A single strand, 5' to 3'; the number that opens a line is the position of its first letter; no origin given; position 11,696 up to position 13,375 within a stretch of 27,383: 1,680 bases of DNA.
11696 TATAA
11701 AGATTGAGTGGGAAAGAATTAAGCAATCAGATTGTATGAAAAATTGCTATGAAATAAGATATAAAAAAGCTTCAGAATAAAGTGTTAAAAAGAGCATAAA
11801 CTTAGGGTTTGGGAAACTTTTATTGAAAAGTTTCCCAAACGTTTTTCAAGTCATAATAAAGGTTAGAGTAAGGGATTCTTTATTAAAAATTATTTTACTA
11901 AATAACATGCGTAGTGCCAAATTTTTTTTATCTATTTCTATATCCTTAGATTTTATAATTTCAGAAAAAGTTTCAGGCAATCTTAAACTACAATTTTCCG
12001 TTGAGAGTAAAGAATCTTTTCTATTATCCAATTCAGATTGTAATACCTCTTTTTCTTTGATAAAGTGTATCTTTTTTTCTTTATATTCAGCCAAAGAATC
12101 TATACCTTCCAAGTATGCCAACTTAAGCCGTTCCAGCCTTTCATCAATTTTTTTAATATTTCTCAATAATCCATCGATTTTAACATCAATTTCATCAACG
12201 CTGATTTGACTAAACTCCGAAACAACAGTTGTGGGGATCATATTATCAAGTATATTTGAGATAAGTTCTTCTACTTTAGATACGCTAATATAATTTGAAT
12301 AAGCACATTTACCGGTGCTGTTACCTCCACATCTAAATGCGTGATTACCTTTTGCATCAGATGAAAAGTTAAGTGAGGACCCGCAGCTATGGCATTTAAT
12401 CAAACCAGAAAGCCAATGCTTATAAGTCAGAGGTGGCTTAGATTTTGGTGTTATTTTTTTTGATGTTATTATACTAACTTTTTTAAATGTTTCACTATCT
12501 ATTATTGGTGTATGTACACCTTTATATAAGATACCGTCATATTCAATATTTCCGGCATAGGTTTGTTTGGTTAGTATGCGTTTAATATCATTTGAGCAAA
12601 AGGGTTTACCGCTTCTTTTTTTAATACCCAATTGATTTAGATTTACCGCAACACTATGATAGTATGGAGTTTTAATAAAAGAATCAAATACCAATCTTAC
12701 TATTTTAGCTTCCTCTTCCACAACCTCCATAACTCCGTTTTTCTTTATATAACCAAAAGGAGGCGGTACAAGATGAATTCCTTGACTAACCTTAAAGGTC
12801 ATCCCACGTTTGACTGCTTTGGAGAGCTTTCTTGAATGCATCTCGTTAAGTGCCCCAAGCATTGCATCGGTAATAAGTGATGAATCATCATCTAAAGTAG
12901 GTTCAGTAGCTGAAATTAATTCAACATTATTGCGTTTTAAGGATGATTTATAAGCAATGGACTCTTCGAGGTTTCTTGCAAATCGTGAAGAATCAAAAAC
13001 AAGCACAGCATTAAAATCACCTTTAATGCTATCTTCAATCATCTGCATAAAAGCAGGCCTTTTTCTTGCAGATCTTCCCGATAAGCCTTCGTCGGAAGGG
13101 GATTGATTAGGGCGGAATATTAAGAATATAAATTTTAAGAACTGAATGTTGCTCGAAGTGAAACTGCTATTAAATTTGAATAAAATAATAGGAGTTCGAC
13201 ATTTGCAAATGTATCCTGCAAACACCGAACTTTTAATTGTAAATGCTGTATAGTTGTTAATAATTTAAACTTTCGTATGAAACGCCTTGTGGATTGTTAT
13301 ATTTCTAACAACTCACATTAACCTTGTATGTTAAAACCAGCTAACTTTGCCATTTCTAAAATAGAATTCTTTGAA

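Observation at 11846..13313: Lone large serine recombinase with catalytic Ser/Arg motif replaced (YxRVS to YICKC) between rng and abrB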

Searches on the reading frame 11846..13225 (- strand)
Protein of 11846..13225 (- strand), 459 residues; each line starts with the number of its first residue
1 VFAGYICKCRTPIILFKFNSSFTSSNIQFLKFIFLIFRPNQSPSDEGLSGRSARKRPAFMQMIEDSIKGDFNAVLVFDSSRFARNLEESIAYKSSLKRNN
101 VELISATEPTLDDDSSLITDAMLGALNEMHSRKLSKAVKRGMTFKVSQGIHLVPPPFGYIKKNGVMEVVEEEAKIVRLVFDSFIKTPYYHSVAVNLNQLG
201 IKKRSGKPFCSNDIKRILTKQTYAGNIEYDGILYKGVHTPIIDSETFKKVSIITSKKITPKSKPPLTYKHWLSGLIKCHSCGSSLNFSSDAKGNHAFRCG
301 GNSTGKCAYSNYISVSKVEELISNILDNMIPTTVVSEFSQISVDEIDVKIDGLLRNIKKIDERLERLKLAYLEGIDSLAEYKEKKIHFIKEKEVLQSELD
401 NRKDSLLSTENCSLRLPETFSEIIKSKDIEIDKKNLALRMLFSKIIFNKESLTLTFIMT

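Call 3: search_protein_families(library=pfam, proteins=[window:11846-13225:-], max_evalue=0.01)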
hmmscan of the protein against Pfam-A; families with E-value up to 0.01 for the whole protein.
window:11846-13225:- (459 aa): 3 families
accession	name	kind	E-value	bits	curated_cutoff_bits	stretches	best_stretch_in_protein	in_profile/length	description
PF00239.26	Resolvase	-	1e-15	58.6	23.3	1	44-149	38-143/145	Resolvase, N terminal domain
PF07508.19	Recombinase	-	6.9e-14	52.4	21.1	1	170-251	1-96/102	Recombinase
PF13408.12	Zn_ribbon_recom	-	4.3e-08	33.8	25.3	1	271-323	1-54/58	Recombinase zinc beta ribbon domain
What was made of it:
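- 12779..13096 (-): Remainder of the catalytic (Resolvase) domain, aa 44-149. It carries DEGLSG, RPAF and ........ but lacks strand 1 and helix A with the Ser nucleophile. Pfam PF00239 matches profile 38-143 of 145 (call 3).
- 12473..12718 (-): Recombinase domain (PF07508), aa 170-251. Call 3.
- On Large serine recombinase / serine integrase: PF00239 matches aa 44-149 with E = 1e-15 (call 3). PF07508 matches aa 170-251 and PF13408 matches aa 271-323 (call 3).
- Checked: Pfam finds Resolvase, Recombinase and Zn_ribbon_recom (call 3).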

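Call 4: search_solved_structures(query=window:11846-13225:-, max_evalue=0.001, show_alignments=3)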
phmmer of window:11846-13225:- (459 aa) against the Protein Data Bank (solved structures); distinct sequences matched with E-value up to 0.001: 7.
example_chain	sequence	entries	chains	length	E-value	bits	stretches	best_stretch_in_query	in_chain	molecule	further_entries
9dxh_A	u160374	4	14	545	3.6e-09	39.2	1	39-449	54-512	Resolvase homolog YokA | Site-specific recombinase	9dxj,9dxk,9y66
4kis_A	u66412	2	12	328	5.8e-09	38.5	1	156-457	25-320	Putative integrase [Bacteriophage A118] | A118 serine integrase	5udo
9dxd_A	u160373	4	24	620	8.2e-09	38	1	39-449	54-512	Resolvase homolog YokA,SPbeta prophage-derived uncharacterized protein YotN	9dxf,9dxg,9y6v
6dnw_A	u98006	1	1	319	1.1e-08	37.6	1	156-455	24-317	Putative integrase [Bacteriophage A118]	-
3g13_A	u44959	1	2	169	1.3e-08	37.4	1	44-149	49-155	Putative conjugative transposon recombinase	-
3bvp_A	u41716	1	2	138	0.00031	22.9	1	41-129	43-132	TP901-1 Integrase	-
3guv_A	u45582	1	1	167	0.0007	21.7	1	44-141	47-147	Site-specific recombinase, resolvase family protein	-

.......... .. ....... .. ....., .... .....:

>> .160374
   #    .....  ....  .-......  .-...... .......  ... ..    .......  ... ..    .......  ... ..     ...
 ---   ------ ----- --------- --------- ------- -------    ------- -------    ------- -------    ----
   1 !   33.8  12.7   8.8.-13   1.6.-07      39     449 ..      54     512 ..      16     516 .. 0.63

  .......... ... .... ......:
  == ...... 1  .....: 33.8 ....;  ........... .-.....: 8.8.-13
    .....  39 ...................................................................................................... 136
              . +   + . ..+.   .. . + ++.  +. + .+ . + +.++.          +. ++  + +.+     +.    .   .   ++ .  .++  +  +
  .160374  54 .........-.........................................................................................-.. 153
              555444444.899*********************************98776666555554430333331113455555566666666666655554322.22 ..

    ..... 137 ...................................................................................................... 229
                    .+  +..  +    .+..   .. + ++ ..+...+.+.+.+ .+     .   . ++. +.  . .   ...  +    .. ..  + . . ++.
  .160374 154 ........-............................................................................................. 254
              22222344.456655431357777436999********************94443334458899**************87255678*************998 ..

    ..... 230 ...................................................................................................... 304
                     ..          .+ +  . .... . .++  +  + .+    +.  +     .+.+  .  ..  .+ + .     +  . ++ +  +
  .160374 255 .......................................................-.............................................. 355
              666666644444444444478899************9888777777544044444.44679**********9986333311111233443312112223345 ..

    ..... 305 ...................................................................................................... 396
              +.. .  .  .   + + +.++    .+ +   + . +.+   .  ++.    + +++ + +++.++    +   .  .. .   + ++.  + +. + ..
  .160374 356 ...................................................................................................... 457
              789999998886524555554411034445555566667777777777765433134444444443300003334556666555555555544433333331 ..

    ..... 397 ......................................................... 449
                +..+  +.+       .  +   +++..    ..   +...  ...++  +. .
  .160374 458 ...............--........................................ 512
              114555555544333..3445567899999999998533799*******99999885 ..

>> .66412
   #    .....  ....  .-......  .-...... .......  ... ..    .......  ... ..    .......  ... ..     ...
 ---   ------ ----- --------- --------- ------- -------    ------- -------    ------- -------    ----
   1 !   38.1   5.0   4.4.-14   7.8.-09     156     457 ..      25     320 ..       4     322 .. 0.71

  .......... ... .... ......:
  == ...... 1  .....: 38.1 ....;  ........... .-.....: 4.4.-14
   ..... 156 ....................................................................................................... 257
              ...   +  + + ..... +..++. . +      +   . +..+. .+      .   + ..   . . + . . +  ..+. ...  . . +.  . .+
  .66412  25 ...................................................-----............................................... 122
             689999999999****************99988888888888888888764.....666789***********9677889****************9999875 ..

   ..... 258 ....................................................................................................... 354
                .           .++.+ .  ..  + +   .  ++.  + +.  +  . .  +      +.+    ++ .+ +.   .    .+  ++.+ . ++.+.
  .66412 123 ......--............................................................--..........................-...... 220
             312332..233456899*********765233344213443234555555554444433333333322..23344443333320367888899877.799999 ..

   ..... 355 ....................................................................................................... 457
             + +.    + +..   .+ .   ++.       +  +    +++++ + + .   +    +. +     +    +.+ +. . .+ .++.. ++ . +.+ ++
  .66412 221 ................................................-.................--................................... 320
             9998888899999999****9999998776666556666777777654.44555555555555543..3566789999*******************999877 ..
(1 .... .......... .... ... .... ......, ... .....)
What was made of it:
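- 11849..12256 (-): Coiled-coil and C-terminal region, aa 324-459. It aligns to the coiled-coil and C-terminal parts of the A118 integrase and SPbeta SprA/YokA structures (call 4).
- On Large serine recombinase / serine integrase: The region aligns to the coiled-coil part of the A118 integrase and SprA (call 4).
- Closest known: SPbeta SprA. Same: The SprA/YokA structures (9dxh, 9dxd) are the best full-length solved-structure matches, aligning over aa 39-449 (call 4).
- Closest known: Listeria phage A118 integrase. Same: The catalytic domain aligns from aa 41-44 onward (call 4).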

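Call 5: find_homologous_proteins(query=window:11846-13225:-)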
Query window:11846-13225:- (459 aa): 1708 proteins with E <= 0.001 among 8000 candidates; the best 120 are listed.
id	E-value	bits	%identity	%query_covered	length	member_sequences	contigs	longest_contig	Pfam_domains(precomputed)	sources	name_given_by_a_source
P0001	2.9e-257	871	100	87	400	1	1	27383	PF07508.20,PF00239.27,PF13408.13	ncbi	-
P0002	4.1e-122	426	49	90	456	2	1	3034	PF07508.20,PF00239.27,PF13408.13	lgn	-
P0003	8.4e-122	425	49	90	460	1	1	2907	PF07508.20,PF00239.27,PF13408.13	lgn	-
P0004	2.7e-120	420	48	90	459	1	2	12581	PF07508.20,PF00239.27,PF13408.13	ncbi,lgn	-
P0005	2.7e-119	417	49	90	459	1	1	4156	PF07508.20,PF00239.27,PF13408.13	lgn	-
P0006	8.4e-119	415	51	91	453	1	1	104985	PF07508.20,PF00239.27,PF13408.13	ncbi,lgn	-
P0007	7.0e-117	409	48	90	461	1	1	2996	PF07508.20,PF00239.27,PF13408.13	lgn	-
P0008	1.7e-116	408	52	77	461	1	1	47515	PF07508.20,PF00239.27,PF13408.13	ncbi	-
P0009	1.9e-116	407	48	89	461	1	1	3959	PF07508.20,PF00239.27,PF13408.13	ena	-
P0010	2.4e-116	407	48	90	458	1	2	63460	PF07508.20,PF00239.27,PF13408.13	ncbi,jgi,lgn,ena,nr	ncbi:MAG: recombinase family protein [Defluviitaleaceae bacterium]|nr:recombinase family protein [De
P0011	2.6e-116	407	48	86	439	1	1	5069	PF07508.20,PF00239.27,PF13408.13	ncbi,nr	ncbi:recombinase family protein, partial [Tyzzerella sp. OttesenSCG-928-J15]|nr:recombinase family p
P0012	1.7e-115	404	48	88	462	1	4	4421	PF07508.20,PF00239.27,PF13408.13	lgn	-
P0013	9.1e-115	402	47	88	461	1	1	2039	PF07508.20,PF00239.27,PF13408.13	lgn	-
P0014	1.2e-114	402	48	88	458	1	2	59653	PF07508.20,PF00239.27,PF13408.13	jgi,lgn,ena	-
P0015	2.0e-111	391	46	89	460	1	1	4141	PF07508.20,PF00239.27,PF13408.13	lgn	-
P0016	5.0e-111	390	46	90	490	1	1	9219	PF07508.20,PF00239.27,PF13408.13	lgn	-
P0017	1.1e-108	382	45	90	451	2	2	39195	PF07508.20,PF00239.27,PF13408.13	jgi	-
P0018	1.0e-105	372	46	90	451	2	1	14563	PF07508.20,PF00239.27,PF13408.13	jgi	-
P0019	1.8e-105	371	45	90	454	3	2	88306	PF07508.20,PF00239.27,PF13408.13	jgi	-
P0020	4.6e-103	363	47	88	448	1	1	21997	PF07508.20,PF00239.27,PF13408.13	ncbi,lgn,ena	-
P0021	1.1e-101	359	47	88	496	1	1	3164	PF07508.20,PF00239.27,PF13408.13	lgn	-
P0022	6.2e-101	356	43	89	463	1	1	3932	PF07508.20,PF00239.27,PF13408.13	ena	-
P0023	3.1e-99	351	44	89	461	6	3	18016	PF07508.20,PF00239.27,PF13408.13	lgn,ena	-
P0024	6.1e-98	347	45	88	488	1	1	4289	PF07508.20,PF00239.27,PF13408.13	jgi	jgi:DNA invertase Pin-like site-specific DNA recombinase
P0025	4.2e-97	344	41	90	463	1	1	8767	PF07508.20,PF00239.27,PF13408.13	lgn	-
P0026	1.3e-95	339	43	90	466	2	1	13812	PF07508.20,PF00239.27,PF13408.13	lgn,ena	-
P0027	3.4e-95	337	41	91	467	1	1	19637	PF07508.20,PF00239.27,PF13408.13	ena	-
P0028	2.7e-90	321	44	77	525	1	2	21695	PF07508.20,PF00239.27,PF13408.13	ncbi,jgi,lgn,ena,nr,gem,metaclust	ncbi:MAG: recombinase family protein [Firmicutes bacterium]|nr:recombinase family protein [Bacillota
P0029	1.1e-88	316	42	90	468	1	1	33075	PF07508.20,PF00239.27,PF13408.13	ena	-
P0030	1.6e-87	312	39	88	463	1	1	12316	PF07508.20,PF00239.27,PF13408.13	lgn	-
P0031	4.4e-87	311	43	88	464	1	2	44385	PF07508.20,PF00239.27,PF13408.13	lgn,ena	-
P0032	3.4e-86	308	40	90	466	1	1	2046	PF07508.20,PF00239.27,PF13408.13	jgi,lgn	jgi:DNA invertase Pin-like site-specific DNA recombinase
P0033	1.6e-85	306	43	87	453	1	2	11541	PF07508.20,PF00239.27,PF13408.13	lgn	-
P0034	4.6e-85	304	42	87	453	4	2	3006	PF07508.20,PF00239.27,PF13408.13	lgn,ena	-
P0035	3.2e-82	295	44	77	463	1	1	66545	PF07508.20,PF00239.27,PF13408.13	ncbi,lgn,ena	-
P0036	5.8e-82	294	43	87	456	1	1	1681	PF07508.20,PF00239.27,PF13408.13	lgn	-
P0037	1.1e-81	293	43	87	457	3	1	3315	PF07508.20,PF00239.27,PF13408.13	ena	-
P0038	2.0e-81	292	45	75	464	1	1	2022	PF07508.20,PF00239.27,PF13408.13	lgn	-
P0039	3.2e-81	291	45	77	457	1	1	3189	PF07508.20,PF00239.27,PF13408.13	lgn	-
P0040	3.7e-81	291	43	88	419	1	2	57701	PF07508.20,PF00239.27,PF13408.13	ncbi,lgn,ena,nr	nr:recombinase family protein [uncultured Tyzzerella sp.]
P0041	7.4e-81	290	44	89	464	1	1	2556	PF07508.20,PF00239.27,PF13408.13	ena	-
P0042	7.6e-81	290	43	87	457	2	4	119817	PF07508.20,PF00239.27,PF13408.13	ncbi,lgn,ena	-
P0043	1.2e-80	290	43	87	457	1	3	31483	PF07508.20,PF00239.27,PF13408.13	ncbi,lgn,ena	-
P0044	1.4e-80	289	41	83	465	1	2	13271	PF07508.20,PF00239.27,PF13408.13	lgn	-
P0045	1.5e-80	289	42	87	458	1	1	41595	PF07508.20,PF00239.27,PF13408.13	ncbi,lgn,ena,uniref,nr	ncbi:recombinase family protein [uncultured Tyzzerella sp.]|uniref:recombinase family protein n=1 Ta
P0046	2.3e-80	289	43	76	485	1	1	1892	PF07508.20,PF00239.27,PF13408.13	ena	-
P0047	2.1e-79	285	41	90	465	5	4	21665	PF07508.20,PF00239.27,PF13408.13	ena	-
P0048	4.0e-79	285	41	88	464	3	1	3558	PF07508.20,PF00239.27,PF13408.13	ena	-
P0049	5.8e-79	284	41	87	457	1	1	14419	PF07508.20,PF00239.27,PF13408.13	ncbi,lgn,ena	-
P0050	6.6e-79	284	41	87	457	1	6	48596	PF07508.20,PF00239.27,PF13408.13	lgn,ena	-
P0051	6.6e-79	284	41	87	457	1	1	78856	PF07508.20,PF00239.27,PF13408.13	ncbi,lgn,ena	-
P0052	8.0e-79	284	41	87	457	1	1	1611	PF07508.20,PF00239.27,PF13408.13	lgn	-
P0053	8.3e-79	283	41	87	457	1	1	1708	PF07508.20,PF00239.27,PF13408.13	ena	-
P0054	8.7e-79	283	40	87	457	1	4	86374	PF07508.20,PF00239.27,PF13408.13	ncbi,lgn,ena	-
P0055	1.4e-78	283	41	87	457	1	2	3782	PF07508.20,PF00239.27,PF13408.13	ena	-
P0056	2.5e-78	282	41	87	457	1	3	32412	PF07508.20,PF00239.27,PF13408.13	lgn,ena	-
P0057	2.6e-78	282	41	87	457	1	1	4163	PF07508.20,PF00239.27,PF13408.13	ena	-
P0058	3.4e-78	281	42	81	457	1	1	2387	PF07508.20,PF00239.27,PF13408.13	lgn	-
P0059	3.4e-78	281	44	78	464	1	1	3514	PF07508.20,PF00239.27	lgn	-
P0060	3.8e-78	281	57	51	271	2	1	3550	PF07508.20,PF00239.27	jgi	-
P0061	4.3e-78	281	41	87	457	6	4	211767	PF07508.20,PF00239.27,PF13408.13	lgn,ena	-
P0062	4.8e-78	281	41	87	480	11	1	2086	PF07508.20,PF00239.27,PF13408.13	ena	-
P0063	5.0e-78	281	42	83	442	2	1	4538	PF07508.20,PF00239.27,PF13408.13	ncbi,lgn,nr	ncbi:hypothetical protein FACS1894188_11540 [Clostridia bacterium]|nr:hypothetical protein FACS18941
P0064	5.3e-78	281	41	87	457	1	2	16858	PF07508.20,PF00239.27,PF13408.13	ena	-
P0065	1.2e-77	280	42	87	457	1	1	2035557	PF07508.20,PF00239.27,PF13408.13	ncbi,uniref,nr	ncbi:recombinase family protein [[Clostridium] colinum]|uniref:recombinase family protein n=1 Tax=[C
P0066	3.3e-77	278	40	87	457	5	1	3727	PF07508.20,PF00239.27,PF13408.13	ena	-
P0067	3.4e-77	278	44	75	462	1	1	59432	PF07508.20,PF00239.27,PF13408.13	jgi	-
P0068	4.0e-77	278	42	74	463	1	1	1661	PF07508.20,PF00239.27,PF13408.13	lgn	-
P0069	7.0e-77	277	39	90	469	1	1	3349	PF07508.20,PF00239.27,PF13408.13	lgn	-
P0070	7.3e-77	277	40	89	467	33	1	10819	PF07508.20,PF00239.27,PF13408.13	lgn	-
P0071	7.7e-77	277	40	90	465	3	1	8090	PF07508.20,PF00239.27,PF13408.13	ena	-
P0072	1.5e-76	276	40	87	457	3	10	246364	PF07508.20,PF00239.27,PF13408.13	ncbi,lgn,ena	-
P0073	2.5e-76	275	38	82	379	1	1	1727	PF07508.20,PF00239.27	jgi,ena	-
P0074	3.8e-76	275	40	87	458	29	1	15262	PF07508.20,PF00239.27,PF13408.13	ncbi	ncbi:MAG: recombinase family protein [Lachnospirales bacterium]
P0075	4.6e-76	274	43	78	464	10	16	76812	PF07508.20,PF00239.27,PF13408.13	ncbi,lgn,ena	-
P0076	5.4e-76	274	40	90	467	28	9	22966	PF07508.20,PF00239.27,PF13408.13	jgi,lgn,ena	-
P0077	6.1e-76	274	45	76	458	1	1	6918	PF07508.20,PF00239.27,PF13408.13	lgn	-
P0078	9.4e-76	273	43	78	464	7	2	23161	PF07508.20,PF00239.27,PF13408.13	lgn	-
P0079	1.9e-75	272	44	79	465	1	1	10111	PF07508.20,PF00239.27,PF13408.13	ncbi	-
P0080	4.8e-75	271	41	88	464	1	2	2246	PF07508.20,PF00239.27,PF13408.13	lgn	-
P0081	5.9e-75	271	41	88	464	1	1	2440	PF07508.20,PF00239.27,PF13408.13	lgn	-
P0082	2.2e-74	269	39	91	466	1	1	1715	PF07508.20,PF00239.27,PF13408.13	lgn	-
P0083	5.0e-74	268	44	77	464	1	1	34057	PF07508.20,PF00239.27,PF13408.13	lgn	-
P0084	9.0e-74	267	41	79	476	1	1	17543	PF07508.20,PF00239.27,PF13408.13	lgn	-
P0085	8.9e-73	264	39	90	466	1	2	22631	PF07508.20,PF00239.27,PF13408.13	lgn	-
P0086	9.6e-73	264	39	90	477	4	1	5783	PF07508.20,PF00239.27,PF13408.13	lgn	-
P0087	3.5e-72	262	39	89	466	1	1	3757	PF07508.20,PF00239.27,PF13408.13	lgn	-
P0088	1.0e-71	260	38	90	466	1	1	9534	PF07508.20,PF00239.27,PF13408.13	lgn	-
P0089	1.2e-71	260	39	86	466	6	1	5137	PF07508.20,PF00239.27,PF13408.13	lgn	-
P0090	1.6e-71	260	43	78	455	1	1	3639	PF07508.20,PF00239.27,PF13408.13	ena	-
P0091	1.7e-71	259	41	74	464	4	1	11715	PF07508.20,PF00239.27,PF13408.13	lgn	-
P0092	1.8e-71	259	43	78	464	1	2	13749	PF07508.20,PF00239.27,PF13408.13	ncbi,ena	-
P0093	2.6e-71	259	42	78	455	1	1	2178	PF07508.20,PF00239.27,PF13408.13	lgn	-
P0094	3.2e-71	258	39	89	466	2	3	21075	PF07508.20,PF00239.27,PF13408.13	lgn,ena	-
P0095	3.3e-71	258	37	90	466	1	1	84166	PF07508.20,PF00239.27,PF13408.13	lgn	-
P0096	4.2e-71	258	42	76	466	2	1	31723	PF07508.20,PF00239.27,PF13408.13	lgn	-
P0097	4.9e-71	258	41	77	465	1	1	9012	PF07508.20,PF00239.27,PF13408.13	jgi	-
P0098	7.7e-71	257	39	89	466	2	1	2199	PF07508.20,PF00239.27,PF13408.13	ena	-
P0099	8.5e-71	257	37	90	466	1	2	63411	PF07508.20,PF00239.27,PF13408.13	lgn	-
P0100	8.9e-71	257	38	90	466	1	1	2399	PF07508.20,PF00239.27,PF13408.13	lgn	-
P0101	1.4e-70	256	38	90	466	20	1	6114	PF07508.20,PF00239.27,PF13408.13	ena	-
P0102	2.4e-70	256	40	78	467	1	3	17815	PF07508.20,PF00239.27,PF13408.13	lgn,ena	-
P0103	4.2e-70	255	40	90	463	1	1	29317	PF07508.20,PF00239.27,PF13408.13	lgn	-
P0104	1.2e-69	253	36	89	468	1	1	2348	PF07508.20,PF00239.27,PF13408.13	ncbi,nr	ncbi:hypothetical protein AGMMS49975_27620 [Clostridia bacterium]|nr:hypothetical protein AGMMS49975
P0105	1.9e-69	253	36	90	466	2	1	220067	PF07508.20,PF00239.27,PF13408.13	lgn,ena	-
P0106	1.9e-69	253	39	95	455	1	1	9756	PF07508.20,PF00239.27,PF13408.13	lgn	-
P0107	2.1e-69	252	36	89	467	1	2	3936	PF07508.20,PF00239.27,PF13408.13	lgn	-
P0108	2.6e-69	252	41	77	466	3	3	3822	PF07508.20,PF00239.27,PF13408.13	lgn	-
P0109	6.0e-69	251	37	90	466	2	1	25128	PF07508.20,PF00239.27,PF13408.13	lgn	-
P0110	1.0e-68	250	39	90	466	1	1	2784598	PF07508.20,PF00239.27,PF13408.13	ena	-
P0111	2.2e-68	249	39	90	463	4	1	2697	PF07508.20,PF00239.27,PF13408.13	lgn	-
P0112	2.6e-68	249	36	90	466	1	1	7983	PF07508.20,PF00239.27,PF13408.13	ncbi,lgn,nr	ncbi:MAG: recombinase family protein [Lachnospiraceae bacterium]|nr:recombinase family protein [Lach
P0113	4.7e-68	248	38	90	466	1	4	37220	PF07508.20,PF00239.27,PF13408.13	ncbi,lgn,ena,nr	ncbi:MAG: recombinase family protein [Anaerotignum sp.]|nr:recombinase family protein [Anaerotignum 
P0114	4.8e-68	248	35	90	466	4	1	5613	PF07508.20,PF00239.27,PF13408.13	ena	-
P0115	1.0e-67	247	37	90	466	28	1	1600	PF07508.20,PF00239.27,PF13408.13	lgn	-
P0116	2.1e-67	246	40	83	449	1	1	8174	PF07508.20,PF00239.27,PF13408.13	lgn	-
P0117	2.2e-67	246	40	87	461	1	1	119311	PF07508.20,PF00239.27,PF13408.13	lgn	-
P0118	8.1e-67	244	39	77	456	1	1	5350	PF07508.20,PF00239.27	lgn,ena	-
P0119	1.5e-66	243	37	92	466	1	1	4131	PF07508.20,PF00239.27,PF13408.13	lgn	-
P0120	3.2e-66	242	37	86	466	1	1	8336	PF07508.20,PF00239.27,PF13408.13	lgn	-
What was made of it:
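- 13046..13048 (-): ATG of Met60. This is the start used in the public NCBI gene call (400-aa product P0001). P0001 is 100% identical and 400 aa long, on a 27383-base contig (call 5).
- On murA-targeting integrase clade (defined here from the homolog loci): The top hits P0002-P0020 have E values of 1e-122 to 1e-103 (call 5).
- The public gene call starts at M60 (call 5). NCBI calls a 400-aa product (call 5). The window is a whole 27-kb contig (call 5). The ORF length (459 aa) equals the family length of 451-466 aa (call 5).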

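Call 10: search_protein_families(library=ncbifam, proteins=[window:11846-13225:-], max_evalue=0.00001)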
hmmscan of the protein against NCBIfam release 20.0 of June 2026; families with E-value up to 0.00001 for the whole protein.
window:11846-13225:- (459 aa): 4 families
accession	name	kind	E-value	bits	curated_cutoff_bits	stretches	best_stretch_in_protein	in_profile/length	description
NF047343.1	SCCmet_CcrB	equivalog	1.8e-25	89.7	900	1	43-289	49-313/542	cassette chromosome recombinase CcrB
NF041201.1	recomb_XisF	equivalog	1.2e-22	80.5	375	1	51-406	41-430/465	fdxN element excision recombinase XisF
NF047344.1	SCCmet_CcrA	equivalog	7.3e-21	74.8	700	1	49-396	45-381/442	cassette chromosome recombinase CcrA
NF047347.1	SCCmet_CcrC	equivalog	4e-18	65.2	900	1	44-404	47-454/558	cassette chromosome recombinase CcrC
